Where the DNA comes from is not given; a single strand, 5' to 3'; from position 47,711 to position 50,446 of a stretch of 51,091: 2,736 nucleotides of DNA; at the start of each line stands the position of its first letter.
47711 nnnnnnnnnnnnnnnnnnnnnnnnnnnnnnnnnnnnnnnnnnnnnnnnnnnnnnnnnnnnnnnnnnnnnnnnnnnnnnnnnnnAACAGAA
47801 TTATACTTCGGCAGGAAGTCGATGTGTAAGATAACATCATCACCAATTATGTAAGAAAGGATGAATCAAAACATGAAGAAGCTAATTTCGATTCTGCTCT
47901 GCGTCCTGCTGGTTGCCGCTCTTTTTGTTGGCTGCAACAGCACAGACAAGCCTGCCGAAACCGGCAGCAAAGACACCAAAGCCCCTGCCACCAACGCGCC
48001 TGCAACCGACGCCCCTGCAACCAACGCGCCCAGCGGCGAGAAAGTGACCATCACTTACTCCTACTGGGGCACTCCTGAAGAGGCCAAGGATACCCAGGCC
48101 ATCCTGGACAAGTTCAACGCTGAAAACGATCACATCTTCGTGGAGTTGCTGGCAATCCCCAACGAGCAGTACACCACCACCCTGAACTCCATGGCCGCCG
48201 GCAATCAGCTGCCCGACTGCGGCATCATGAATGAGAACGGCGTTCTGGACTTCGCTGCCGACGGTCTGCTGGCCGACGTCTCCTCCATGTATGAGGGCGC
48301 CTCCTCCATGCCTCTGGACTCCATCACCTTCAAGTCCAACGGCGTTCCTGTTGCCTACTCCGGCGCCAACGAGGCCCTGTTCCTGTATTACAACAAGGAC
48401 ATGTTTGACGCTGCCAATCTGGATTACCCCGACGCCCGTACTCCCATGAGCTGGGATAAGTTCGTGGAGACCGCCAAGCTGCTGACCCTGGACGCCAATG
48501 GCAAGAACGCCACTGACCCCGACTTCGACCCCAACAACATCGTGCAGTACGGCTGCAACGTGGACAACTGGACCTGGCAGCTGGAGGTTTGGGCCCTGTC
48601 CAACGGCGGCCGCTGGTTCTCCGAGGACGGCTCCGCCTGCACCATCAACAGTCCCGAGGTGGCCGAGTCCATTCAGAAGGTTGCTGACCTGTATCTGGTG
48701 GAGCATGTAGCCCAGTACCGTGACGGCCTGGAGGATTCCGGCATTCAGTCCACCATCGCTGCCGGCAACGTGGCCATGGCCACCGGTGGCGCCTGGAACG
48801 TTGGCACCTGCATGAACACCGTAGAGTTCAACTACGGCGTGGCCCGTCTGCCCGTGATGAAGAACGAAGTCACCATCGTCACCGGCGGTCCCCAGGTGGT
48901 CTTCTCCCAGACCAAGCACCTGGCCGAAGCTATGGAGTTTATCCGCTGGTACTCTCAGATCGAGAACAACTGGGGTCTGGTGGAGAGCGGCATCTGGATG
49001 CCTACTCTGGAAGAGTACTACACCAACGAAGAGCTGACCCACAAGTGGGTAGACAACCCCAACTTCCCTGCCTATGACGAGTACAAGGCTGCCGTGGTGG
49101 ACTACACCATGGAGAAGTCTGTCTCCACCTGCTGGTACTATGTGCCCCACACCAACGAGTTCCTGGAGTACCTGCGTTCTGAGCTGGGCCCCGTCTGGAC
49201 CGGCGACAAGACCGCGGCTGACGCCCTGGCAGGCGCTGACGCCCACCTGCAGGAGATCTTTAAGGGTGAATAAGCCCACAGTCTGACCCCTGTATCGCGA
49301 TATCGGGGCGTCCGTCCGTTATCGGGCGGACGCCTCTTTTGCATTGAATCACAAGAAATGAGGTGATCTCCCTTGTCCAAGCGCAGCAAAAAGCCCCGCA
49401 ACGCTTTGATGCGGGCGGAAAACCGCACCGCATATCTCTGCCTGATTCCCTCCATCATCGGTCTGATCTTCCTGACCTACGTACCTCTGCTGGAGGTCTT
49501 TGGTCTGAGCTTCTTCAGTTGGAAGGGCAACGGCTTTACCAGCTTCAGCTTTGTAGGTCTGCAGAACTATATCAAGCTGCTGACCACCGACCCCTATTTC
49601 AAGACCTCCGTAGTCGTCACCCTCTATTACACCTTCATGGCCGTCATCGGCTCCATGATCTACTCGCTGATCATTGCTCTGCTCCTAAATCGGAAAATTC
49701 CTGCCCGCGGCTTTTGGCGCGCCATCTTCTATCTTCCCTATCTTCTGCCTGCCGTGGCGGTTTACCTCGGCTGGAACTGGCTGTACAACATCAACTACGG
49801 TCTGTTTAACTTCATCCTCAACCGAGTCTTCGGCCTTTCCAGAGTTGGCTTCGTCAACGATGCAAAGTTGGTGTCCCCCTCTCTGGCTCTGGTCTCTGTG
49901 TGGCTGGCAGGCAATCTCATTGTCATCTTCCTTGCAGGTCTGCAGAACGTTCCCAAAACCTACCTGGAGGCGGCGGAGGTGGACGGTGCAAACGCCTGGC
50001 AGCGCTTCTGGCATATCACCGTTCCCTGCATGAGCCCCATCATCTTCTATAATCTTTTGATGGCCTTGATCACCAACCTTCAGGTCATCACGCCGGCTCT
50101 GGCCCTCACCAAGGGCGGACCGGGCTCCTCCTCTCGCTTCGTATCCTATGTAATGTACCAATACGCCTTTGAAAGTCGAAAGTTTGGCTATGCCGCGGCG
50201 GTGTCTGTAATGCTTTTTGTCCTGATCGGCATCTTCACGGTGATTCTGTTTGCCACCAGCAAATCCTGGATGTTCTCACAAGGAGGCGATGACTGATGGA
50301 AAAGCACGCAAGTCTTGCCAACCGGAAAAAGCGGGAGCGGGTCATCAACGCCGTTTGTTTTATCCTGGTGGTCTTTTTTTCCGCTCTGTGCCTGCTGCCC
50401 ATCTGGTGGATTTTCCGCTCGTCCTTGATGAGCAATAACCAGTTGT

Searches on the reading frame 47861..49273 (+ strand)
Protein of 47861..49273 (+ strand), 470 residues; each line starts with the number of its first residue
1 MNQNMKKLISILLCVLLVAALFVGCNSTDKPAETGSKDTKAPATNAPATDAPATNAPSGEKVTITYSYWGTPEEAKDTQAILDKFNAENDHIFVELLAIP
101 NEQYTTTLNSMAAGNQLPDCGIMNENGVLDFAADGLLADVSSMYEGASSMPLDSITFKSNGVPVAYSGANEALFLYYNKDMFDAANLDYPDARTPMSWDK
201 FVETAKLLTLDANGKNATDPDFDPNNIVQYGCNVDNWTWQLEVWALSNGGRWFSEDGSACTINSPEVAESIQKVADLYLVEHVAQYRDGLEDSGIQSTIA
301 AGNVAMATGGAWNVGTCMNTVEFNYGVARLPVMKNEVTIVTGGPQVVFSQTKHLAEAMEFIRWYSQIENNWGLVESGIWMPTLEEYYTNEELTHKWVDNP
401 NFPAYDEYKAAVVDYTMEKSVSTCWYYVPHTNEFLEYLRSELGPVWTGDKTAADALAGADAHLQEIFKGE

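Call 59: search_protein_families(library=pfam, proteins=[window:47861-49273:+], max_evalue=0.0001)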
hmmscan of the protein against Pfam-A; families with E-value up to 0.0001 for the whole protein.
window:47861-49273:+ (470 aa): 1 family
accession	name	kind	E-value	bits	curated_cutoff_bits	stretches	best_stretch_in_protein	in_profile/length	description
PF01547.30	SBP_bac_1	-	6.6e-24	85.9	26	1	75-365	7-301/307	Bacterial extracellular solute-binding protein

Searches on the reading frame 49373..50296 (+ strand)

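Call 97: search_protein_families(library=pfam, proteins=[window:49373-50296:+], max_evalue=0.001)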
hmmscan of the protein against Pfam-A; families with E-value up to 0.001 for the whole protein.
window:49373-50296:+ (307 aa): 1 family
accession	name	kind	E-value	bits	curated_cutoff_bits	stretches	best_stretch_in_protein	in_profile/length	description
PF00528.27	BPD_transp_1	-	1.2e-13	51.6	26.4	1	98-290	5-173/184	Binding-protein-dependent transport system inner membrane component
